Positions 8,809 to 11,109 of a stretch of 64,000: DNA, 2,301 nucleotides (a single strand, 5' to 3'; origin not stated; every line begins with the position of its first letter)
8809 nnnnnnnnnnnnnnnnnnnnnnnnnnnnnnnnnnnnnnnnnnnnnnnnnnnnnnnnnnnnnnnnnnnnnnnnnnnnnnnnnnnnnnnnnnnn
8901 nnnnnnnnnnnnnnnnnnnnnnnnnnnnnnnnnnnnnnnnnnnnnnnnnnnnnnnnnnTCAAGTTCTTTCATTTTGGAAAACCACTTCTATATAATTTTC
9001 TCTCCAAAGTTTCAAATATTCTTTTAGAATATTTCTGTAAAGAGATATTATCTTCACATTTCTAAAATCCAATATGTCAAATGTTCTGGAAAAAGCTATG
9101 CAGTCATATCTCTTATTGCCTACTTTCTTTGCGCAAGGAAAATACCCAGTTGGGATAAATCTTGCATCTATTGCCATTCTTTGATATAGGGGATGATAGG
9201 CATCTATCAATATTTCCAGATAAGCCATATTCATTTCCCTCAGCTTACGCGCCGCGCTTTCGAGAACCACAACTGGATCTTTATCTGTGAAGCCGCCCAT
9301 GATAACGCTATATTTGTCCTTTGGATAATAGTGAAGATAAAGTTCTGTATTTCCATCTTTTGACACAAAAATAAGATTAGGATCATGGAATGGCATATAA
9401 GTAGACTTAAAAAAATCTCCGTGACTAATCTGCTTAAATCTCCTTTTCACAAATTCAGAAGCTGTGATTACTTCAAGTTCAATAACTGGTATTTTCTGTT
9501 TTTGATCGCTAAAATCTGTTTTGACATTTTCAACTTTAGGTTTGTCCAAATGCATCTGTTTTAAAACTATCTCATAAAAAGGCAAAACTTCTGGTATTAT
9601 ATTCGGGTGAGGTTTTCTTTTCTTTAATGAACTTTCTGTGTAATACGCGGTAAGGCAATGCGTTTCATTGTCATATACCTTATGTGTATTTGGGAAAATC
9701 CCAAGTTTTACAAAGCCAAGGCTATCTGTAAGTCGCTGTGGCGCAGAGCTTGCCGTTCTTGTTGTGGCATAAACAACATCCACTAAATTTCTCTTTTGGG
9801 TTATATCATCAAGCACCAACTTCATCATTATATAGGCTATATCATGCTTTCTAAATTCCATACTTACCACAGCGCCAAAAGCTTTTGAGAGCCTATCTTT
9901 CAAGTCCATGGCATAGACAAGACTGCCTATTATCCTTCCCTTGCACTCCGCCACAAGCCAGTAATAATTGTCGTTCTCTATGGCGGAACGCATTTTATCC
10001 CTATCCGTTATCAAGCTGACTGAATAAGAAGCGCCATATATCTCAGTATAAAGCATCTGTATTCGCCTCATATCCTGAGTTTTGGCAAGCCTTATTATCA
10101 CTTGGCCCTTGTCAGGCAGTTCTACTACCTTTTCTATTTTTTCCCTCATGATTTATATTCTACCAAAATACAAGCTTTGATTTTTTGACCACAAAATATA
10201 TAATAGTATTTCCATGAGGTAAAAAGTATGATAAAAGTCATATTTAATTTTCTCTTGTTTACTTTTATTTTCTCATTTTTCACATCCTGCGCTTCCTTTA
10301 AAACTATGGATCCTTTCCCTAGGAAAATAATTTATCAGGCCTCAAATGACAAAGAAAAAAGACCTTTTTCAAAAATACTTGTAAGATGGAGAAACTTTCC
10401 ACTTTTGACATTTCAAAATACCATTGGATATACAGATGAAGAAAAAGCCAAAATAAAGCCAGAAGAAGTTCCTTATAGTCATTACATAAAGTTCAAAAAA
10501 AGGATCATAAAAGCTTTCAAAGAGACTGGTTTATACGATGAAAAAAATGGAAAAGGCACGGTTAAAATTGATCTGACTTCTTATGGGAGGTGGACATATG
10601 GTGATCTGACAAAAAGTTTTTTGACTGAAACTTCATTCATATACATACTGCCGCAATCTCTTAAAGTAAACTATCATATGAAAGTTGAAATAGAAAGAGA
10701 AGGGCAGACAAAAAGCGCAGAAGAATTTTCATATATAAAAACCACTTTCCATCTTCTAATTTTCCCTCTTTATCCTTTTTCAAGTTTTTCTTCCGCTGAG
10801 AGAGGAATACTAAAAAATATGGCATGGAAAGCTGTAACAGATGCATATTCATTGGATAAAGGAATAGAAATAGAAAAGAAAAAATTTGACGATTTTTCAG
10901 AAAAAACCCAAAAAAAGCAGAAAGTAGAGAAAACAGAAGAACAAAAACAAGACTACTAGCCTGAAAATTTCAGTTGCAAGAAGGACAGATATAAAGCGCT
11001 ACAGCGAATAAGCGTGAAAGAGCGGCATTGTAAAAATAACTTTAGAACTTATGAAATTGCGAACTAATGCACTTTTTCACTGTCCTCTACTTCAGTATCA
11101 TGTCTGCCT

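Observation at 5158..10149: Translationally coupled GNAT / LuxE-like / LuxC::adenylase-fusion operon in a non-lux context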

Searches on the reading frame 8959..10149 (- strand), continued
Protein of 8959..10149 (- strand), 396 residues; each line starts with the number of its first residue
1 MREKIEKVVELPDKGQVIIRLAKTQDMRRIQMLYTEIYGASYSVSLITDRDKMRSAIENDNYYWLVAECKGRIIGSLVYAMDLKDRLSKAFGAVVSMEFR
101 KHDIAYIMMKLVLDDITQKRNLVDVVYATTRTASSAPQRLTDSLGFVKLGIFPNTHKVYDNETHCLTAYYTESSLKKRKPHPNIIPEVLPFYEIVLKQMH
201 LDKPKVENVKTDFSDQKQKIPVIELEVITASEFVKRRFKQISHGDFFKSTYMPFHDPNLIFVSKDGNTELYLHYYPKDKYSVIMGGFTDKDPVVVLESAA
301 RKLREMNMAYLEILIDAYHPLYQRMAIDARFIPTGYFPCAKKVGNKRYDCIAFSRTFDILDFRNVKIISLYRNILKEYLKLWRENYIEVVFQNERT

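Call 32: find_related_loci(query=A3, collection=genome_contigs, flank=8000)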
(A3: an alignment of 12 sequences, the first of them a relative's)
Query A3 (405 aa) in genome_contigs; peptide patterns used: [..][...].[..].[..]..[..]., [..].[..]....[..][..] (x = any residue, [..] = any of these).
200 stretches matched a pattern; 174 encode a relative of the query (tblastn E <= 1e-3); the best 80 are kept; 80 distinct loci.
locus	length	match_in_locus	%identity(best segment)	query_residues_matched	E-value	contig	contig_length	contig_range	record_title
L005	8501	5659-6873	100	1-405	0e+0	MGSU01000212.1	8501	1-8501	MAG: Deltaproteobacteria bacterium RIFOXYA12_FULL_61_11 rifixya3_full_scaffold_4873, whole genome shotgun sequence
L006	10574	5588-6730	46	15-401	1e-110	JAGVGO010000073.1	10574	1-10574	MAG: Planctomycetota bacterium isolate DeMMO2_28 c_000000020567, whole genome shotgun sequence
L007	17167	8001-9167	44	5-401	1e-109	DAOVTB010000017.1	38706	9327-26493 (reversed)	MAG TPA_asm: Candidatus Muiribacteriota bacterium isolate CSMAG_1642 CSMAG_1642_k141_5420857_length_38706_cov_12.3949, w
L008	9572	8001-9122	48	15-401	5e-101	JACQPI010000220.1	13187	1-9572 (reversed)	MAG: Elusimicrobia bacterium isolate NC_groundwater_1303_Ag_S-0.2um_63_32 S_p2_S4_coassembly_k141_3849977, whole genome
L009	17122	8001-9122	44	15-401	2e-98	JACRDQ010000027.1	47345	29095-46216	MAG: Elusimicrobia bacterium isolate NC_groundwater_1676_Pr3_B-0.1um_68_27 SR-2_scaffold_141_1718624, whole genome shotg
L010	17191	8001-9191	44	3-405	3e-109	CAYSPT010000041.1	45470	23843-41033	MAG TPA_asm: uncultured bacterium isolate SRP077602_co1_83 genome assembly, contig: NODE_2090_length_45470_cov_11.533722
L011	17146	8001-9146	40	12-401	2e-97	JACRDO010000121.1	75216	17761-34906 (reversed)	MAG: Elusimicrobia bacterium isolate NC_groundwater_1674_Pr3_B-0.1um_65_18 SR-2_scaffold_141_2516921, whole genome shotg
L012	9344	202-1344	44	13-401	1e-96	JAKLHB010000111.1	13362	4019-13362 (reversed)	MAG: Planctomycetota bacterium isolate RA.bin53 RA.bin53_111, whole genome shotgun sequence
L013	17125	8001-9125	42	14-401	1e-95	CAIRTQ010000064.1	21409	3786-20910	MAG: uncultured Elusimicrobia bacterium isolate MJ-2014_bin-0981 genome assembly, contig: bin-0981:064/158, whole genome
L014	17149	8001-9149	38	11-401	1e-89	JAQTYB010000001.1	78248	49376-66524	MAG: Elusimicrobiales bacterium isolate STC_27 NODE_689_length_78248_cov_3.619334_Sandtown_C, whole genome shotgun seque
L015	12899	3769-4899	42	14-402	2e-88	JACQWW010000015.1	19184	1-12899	MAG: Elusimicrobia bacterium isolate NC_groundwater_1499_Pr4_B-0.1um_52_3 SR1-18-B1_scaffold_14361, whole genome shotgun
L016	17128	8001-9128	42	14-403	2e-88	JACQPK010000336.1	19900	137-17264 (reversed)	MAG: Elusimicrobia bacterium isolate NC_groundwater_1305_Ag_S-0.2um_70_34 S_p2_S4_coassembly_k141_2583708, whole genome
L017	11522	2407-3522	37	18-401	4e-87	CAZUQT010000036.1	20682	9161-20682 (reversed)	MAG TPA_asm: uncultured Elusimicrobiaceae bacterium isolate SRP302447_co3_112 genome assembly, contig: NODE_7139_length_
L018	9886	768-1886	40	16-398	3e-87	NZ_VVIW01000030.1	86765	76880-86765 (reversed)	Massilia aquatica strain CCM 8693 NODE_30_length_86765_cov_6.666532, whole genome shotgun sequence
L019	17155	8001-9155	41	4-401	7e-87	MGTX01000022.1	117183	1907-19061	MAG: Elusimicrobia bacterium GWA2_66_18 gwa2_scaffold_303, whole genome shotgun sequence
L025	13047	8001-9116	38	18-401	1e-85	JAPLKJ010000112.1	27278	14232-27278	MAG: Elusimicrobia bacterium isolate LacPavin_0920_WC70_MAG_61_9 LacPavin_0920_WC70_scaffold_147977, whole genome shotgu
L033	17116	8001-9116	37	18-401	5e-84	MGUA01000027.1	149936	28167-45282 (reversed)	MAG: Elusimicrobia bacterium GWB2_63_22 gwb2_scaffold_49, whole genome shotgun sequence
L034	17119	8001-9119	39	16-398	6e-84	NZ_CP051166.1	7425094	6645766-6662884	Massilia atriviolacea strain SOD chromosome, complete genome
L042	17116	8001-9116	38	18-401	3e-83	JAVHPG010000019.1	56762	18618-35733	MAG: Elusimicrobiales bacterium isolate WB_59_14 NODE_113_length_56762_cov_8.347206, whole genome shotgun sequence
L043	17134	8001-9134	37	13-401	5e-83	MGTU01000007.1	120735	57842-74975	MAG: Elusimicrobia bacterium GWA2_61_42 gwa2_scaffold_177, whole genome shotgun sequence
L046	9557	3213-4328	38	18-401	1e-82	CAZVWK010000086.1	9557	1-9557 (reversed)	MAG TPA_asm: uncultured Elusimicrobiaceae bacterium isolate binchicken_co37_74 genome assembly, contig: NODE_3023_length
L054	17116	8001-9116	36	18-401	8e-82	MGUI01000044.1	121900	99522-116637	MAG: Elusimicrobia bacterium GWD2_63_28 gwd2_scaffold_412, whole genome shotgun sequence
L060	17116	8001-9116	37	18-401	4e-81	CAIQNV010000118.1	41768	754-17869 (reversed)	MAG: uncultured Elusimicrobia bacterium isolate MJ-time_bin-2640 genome assembly, contig: bin-2640:118/157, whole genome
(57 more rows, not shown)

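Call 40: search_protein_families(library=pfam, proteins=[L034:9160-10380:+, L034:14068-15348:+, L034:15608-16897:+, L034:15441-15761:+, L034:2186-5620:+, L034:6052-6828:+, L034:6894-7502:-, L034:780-2138:-, L034:11540-14071:+, L034:7995-9155:+], max_evalue=0.001)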
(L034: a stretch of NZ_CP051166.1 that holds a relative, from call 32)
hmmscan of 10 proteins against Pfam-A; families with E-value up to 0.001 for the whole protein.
L034:9160-10380:+ (406 aa): 2 families
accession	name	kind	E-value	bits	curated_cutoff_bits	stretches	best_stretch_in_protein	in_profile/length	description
PF07690.21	MFS_1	-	2.8e-23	82.8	33.4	1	18-358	1-338/347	Major Facilitator Superfamily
PF05977.19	MFS_3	-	2.4e-06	26.7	27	1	9-398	6-391/524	Transmembrane secretion effector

L034:14068-15348:+ (426 aa): 1 family
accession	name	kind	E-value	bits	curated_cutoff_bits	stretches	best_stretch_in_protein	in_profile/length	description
PF00501.34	AMP-binding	-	7.9e-11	41.8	29.9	1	74-234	170-329/384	AMP-binding enzyme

L034:15608-16897:+ (429 aa): 0 families

L034:15441-15761:+ (106 aa): 0 families

L034:2186-5620:+ (1144 aa): 1 family
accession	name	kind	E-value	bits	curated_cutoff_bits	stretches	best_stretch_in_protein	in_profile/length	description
PF14559.12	TPR_19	-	8.3e-07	29.7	25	1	774-838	2-66/68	Tetratricopeptide repeat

L034:6052-6828:+ (258 aa): 7 families
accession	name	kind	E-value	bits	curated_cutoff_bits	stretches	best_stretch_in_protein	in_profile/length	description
PF00027.35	cNMP_binding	-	2.3e-20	72.8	27.5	1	65-150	2-87/89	Cyclic nucleotide-binding domain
PF13545.12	HTH_Crp_2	-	6.3e-16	58.5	27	1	185-254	2-69/70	Crp-like helix-turn-helix domain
PF00325.26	Crp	-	2.6e-06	27.5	21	1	209-237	4-32/32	Bacterial regulatory proteins, crp family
PF01047.28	MarR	-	0.00018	21.7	24.6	0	210-239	20-49/59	MarR family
PF25213.1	HVO_A0261_N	-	0.00037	20.8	35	0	209-241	26-58/86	HVO_A0261 N-terminal domain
PF00392.27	GntR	-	0.00037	20.5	27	1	198-238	15-55/64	Bacterial regulatory proteins, gntR family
PF07943.18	PBP5_C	-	0.00055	20.5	21.2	0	11-53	22-63/91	Penicillin-binding protein 5, C-terminal domain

L034:6894-7502:- (202 aa): 0 families

L034:780-2138:- (452 aa): 1 family
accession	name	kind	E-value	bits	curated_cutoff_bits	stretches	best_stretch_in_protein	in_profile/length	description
PF04773.18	FecR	-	1e-12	48.7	24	1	61-164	1-96/97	FecR protein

L034:11540-14071:+ (843 aa): 2 families
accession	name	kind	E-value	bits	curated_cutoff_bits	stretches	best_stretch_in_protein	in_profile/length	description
PF05893.19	LuxC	-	1.1e-84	285.2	21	1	84-438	47-400/401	Acyl-CoA reductase (LuxC)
PF00501.34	AMP-binding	-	1.8e-06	27.5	29.9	1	453-689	129-373/384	AMP-binding enzyme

L034:7995-9155:+ (386 aa): 1 family
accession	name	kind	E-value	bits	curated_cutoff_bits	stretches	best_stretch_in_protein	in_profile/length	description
PF00583.31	Acetyltransf_1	-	2.4e-05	25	20.7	1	17-119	3-103/116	Acetyltransferase (GNAT) family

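Call 52: search_dna_similar(query=window:8959-10149:-, collection=plasmids, mode=protein, max_evalue=0.001, max_rows=30)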
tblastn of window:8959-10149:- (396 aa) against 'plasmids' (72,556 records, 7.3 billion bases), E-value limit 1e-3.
Records with a match: 7; places in all: 7; records where one place covers at least 80% of the query: 7.
Best place of each record, by identity: <60% 7.
By first word of the organism name: Streptomyces 4; Streptantibioticus 2; Kitasatospora 1.
By predicted mobility (MOB-suite, as given by PLSDB): non-mobilizable 5; mobilizable 2.
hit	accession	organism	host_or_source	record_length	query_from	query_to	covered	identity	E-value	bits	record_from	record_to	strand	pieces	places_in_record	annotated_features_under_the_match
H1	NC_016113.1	Streptantibioticus cattleyicolor NRRL 8057 = DSM 46488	-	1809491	17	389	94%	28.4%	4e-38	153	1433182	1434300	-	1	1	none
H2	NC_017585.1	Streptantibioticus cattleyicolor NRRL 8057 = DSM 46488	-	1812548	17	389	94%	28.4%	4e-38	153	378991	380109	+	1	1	none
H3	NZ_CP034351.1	Streptomyces sp. W1SF4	-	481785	18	392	95%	26.6%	3e-32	136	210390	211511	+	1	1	GNAT family N-acetyltransferase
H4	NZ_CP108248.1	Kitasatospora sp. NBC_00070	-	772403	18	387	93%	26.8%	5e-34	141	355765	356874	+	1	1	GNAT family N-acetyltransferase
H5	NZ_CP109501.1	Streptomyces sp. NBC_01426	-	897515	16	387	94%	26.5%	4e-32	135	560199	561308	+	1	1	GNAT family N-acetyltransferase | MFS transporter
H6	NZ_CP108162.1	Streptomyces sp. NBC_00158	-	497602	18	387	93%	25.9%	8e-28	123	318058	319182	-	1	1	GNAT family N-acetyltransferase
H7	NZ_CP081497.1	Streptomyces sp. BHT-5-2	whole organism,plant soil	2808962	17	387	94%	24.8%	3e-31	133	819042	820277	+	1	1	none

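Call 53: get_annotated_region(hit=H5, flank=9000)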
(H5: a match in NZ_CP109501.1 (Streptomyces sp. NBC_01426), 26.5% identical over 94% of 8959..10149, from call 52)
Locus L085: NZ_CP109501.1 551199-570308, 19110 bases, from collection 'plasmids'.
description: Streptomyces sp. NBC_01426 plasmid unnamed1, complete sequence
organism: Streptomyces sp. NBC_01426 (NCBI taxid 2975866)
taxonomy: Bacteria; Actinomycetota; Actinomycetes; Kitasatosporales; Streptomycetaceae; Streptomyces; Streptomyces sp. NBC 01426
host: -; source: -; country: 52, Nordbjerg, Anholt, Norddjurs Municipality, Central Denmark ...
typing (MOB-suite, as given by PLSDB): non-mobilizable
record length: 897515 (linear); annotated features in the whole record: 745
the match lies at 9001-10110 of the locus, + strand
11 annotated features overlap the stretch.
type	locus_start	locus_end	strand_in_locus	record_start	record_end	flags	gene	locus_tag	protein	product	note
CDS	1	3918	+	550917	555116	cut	-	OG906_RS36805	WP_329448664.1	bifunctional nitrate reductase/sulfite reductase flavoprotein subunit alpha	-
CDS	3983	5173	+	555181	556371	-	-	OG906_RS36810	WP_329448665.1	amidase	-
CDS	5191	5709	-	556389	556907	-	-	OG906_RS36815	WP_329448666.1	proline dehydrogenase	-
CDS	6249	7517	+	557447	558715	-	-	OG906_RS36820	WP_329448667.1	phenylacetate--CoA ligase family protein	-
CDS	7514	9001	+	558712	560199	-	-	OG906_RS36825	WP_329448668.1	MFS transporter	GO:0055085 - transmembrane transport [Evidence IEA]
CDS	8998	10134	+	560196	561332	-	-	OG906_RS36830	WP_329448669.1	GNAT family N-acetyltransferase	-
CDS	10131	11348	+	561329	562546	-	-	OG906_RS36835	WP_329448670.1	acyl-protein synthase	-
CDS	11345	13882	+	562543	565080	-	-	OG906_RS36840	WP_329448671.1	acyl-CoA reductase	GO:0008218 - bioluminescence [Evidence IEA]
CDS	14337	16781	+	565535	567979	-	-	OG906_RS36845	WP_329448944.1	dolichyl-phosphate beta-glucosyltransferase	-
CDS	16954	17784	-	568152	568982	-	-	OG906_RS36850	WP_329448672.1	siderophore-interacting protein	GO:0055072 - obsolete iron ion homeostasis [Evidence IEA]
CDS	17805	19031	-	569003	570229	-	-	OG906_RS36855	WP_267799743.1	MFS transporter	GO:0055085 - transmembrane transport [Evidence IEA]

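Call 54: get_annotated_region(hit=H3, flank=9000)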
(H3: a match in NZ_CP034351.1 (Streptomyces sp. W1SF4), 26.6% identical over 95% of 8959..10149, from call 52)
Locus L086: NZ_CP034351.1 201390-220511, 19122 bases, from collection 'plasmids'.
description: Streptomyces sp. W1SF4 plasmid p1, complete sequence
organism: Streptomyces sp. W1SF4 (NCBI taxid 2305220)
taxonomy: Bacteria; Actinomycetota; Actinomycetes; Kitasatosporales; Streptomycetaceae; Streptomyces; Streptomyces sp. W1SF4
host: -; source: -; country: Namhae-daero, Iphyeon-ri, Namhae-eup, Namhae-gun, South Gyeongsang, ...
typing (MOB-suite, as given by PLSDB): non-mobilizable
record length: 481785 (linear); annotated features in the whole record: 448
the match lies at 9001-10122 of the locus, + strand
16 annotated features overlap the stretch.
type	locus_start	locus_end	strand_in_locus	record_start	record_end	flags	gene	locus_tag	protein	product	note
CDS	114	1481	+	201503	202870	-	-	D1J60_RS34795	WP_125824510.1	hypothetical protein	-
CDS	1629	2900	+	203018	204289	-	-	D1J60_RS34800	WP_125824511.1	MoxR family ATPase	-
CDS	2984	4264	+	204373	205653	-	-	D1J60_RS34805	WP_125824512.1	VWA-like domain-containing protein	-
CDS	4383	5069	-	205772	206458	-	-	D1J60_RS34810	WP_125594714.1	NAD(P)H oxidoreductase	-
CDS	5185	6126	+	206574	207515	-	-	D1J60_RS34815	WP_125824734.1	AraC family transcriptional regulator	GO:0006355 - regulation of DNA-templated transcription [Evidence IEA]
CDS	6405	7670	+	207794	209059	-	-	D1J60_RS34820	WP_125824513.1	AMP-binding protein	-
CDS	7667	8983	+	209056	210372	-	-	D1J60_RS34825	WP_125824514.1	MFS transporter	GO:0055085 - transmembrane transport [Evidence IEA]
CDS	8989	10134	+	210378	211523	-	-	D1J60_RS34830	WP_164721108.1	GNAT family N-acetyltransferase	-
CDS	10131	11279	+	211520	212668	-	-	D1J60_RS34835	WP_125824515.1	acyl-protein synthase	-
CDS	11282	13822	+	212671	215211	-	-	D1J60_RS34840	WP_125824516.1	acyl-CoA reductase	GO:0008218 - bioluminescence [Evidence IEA]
CDS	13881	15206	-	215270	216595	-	-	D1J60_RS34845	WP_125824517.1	caspase family protein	-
CDS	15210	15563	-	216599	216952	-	-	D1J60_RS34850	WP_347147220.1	hypothetical protein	-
CDS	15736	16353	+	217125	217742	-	-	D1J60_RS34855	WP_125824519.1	nucleoside/nucleotide kinase family protein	-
CDS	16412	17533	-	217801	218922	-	-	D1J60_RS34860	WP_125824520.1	serine hydrolase domain-containing protein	-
CDS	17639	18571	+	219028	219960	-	-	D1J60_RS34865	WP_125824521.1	helix-turn-helix domain-containing protein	GO:0006355 - regulation of DNA-templated transcription [Evidence IEA]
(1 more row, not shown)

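Call 88: search_protein_families(library=pfam, proteins=[L043:13053-13475:+, L054:6972-7880:-, L060:6325-6846:+, L033:13026-14135:-, L042:14869-16146:-, L025:5854-7836:+, L033:15628-16890:+, L046:2254-3105:+], max_evalue=0.001)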
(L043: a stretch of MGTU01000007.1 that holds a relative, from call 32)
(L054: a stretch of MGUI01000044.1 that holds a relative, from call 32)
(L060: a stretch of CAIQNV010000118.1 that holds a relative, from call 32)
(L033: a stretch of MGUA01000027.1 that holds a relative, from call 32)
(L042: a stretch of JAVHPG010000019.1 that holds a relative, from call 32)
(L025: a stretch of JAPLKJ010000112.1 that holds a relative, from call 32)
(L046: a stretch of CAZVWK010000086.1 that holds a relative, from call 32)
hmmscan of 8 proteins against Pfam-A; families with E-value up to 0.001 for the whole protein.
L043:13053-13475:+ (140 aa): 1 family
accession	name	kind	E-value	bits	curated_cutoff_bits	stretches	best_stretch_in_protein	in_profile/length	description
PF00072.30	Response_reg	-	1.5e-20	73.8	30.2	1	23-134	1-111/111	Response regulator receiver domain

L054:6972-7880:- (302 aa): 0 families

L060:6325-6846:+ (173 aa): 0 families

L033:13026-14135:- (369 aa): 2 families
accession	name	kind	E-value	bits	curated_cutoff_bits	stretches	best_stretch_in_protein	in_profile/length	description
PF13387.12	Lnb_N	-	6.4e-13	49.1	22.2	1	165-331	4-168/175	Lnb N-terminal periplasmic domain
PF19135.5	DUF5818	-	8.8e-10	38.4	27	1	57-116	1-56/57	Protein of unknown function (DUF5818)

L042:14869-16146:- (425 aa): 12 families
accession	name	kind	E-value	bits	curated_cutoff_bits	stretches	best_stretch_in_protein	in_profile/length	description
PF03486.20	HI0933_like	-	1.2e-79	267.7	50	1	14-420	2-243/244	HI0933-like protein Rossmann domain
PF22780.1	HI0933_like_1st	-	1.2e-30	106.9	27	1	203-367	1-165/165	HI0933-like protein barrel and H2TH domain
PF00890.30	FAD_binding_2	-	7.6e-11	42.3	20.4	1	14-57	1-44/414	FAD binding domain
PF01134.28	GIDA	-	9.5e-11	41.8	22.1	1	14-44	1-31/391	Glucose inhibited division protein A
PF12831.13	FAD_oxidored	-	1.8e-10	41.1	27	1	14-174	1-144/416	FAD dependent oxidoreductase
PF07992.20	Pyr_redox_2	-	3.9e-07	30.2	26.1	1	14-178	2-111/291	Pyridine nucleotide-disulphide oxidoreductase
PF01262.27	AlaDh_PNT_C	-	1.4e-05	25.1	23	1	10-52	26-68/214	Alanine dehydrogenase/PNT, C-terminal domain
PF01266.30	DAO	-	1.5e-05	25.1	27.9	0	14-48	1-35/353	FAD dependent oxidoreductase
PF13450.12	NAD_binding_8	-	3e-05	24.6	21.9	1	17-49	1-33/68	NAD(P)-binding Rossmann-like domain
PF13738.12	Pyr_redox_3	-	3.8e-05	23.5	30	0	16-48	1-33/305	Pyridine nucleotide-disulphide oxidoreductase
PF00070.33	Pyr_redox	-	5.6e-05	24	22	1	15-48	2-35/82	Pyridine nucleotide-disulphide oxidoreductase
PF01494.25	FAD_binding_3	-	0.00082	19.1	22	0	14-44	3-33/349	FAD binding domain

L025:5854-7836:+ (660 aa): 3 families
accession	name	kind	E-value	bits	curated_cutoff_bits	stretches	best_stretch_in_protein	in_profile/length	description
PF02518.31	HATPase_c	-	2.6e-21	76.6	26.4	1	306-408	5-110/111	Histidine kinase-, DNA gyrase B-, and HSP90-like ATPase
PF00072.30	Response_reg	-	6e-05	23.6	30.2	0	559-638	3-81/111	Response regulator receiver domain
PF13581.12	HATPase_c_2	-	0.00041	20.8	27.4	1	311-378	40-107/127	Histidine kinase-like ATPase domain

L033:15628-16890:+ (420 aa): 1 family
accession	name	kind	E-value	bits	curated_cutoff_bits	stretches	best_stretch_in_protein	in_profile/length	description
PF02073.20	Peptidase_M29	-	1.6e-91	307.6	27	1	26-418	2-406/406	Thermophilic metalloprotease (M29)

L046:2254-3105:+ (283 aa): 0 families

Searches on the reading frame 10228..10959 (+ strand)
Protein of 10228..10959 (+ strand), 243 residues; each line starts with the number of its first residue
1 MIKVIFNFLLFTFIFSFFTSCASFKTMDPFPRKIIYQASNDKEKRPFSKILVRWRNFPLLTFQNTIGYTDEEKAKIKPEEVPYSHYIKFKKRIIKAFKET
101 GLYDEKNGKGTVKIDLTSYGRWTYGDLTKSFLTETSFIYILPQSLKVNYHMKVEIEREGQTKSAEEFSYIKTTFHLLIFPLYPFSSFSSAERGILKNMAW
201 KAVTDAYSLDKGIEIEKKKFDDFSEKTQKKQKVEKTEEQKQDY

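Call 7: search_protein_families(library=pfam, proteins=[window:10228-10959:+], max_evalue=0.01)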
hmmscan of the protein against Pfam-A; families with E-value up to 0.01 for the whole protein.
window:10228-10959:+ (243 aa): 0 families

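Call 8: search_protein_families(library=ncbifam, proteins=[window:10228-10959:+], max_evalue=0.01)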
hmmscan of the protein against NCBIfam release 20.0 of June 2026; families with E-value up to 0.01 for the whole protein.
window:10228-10959:+ (243 aa): 0 families
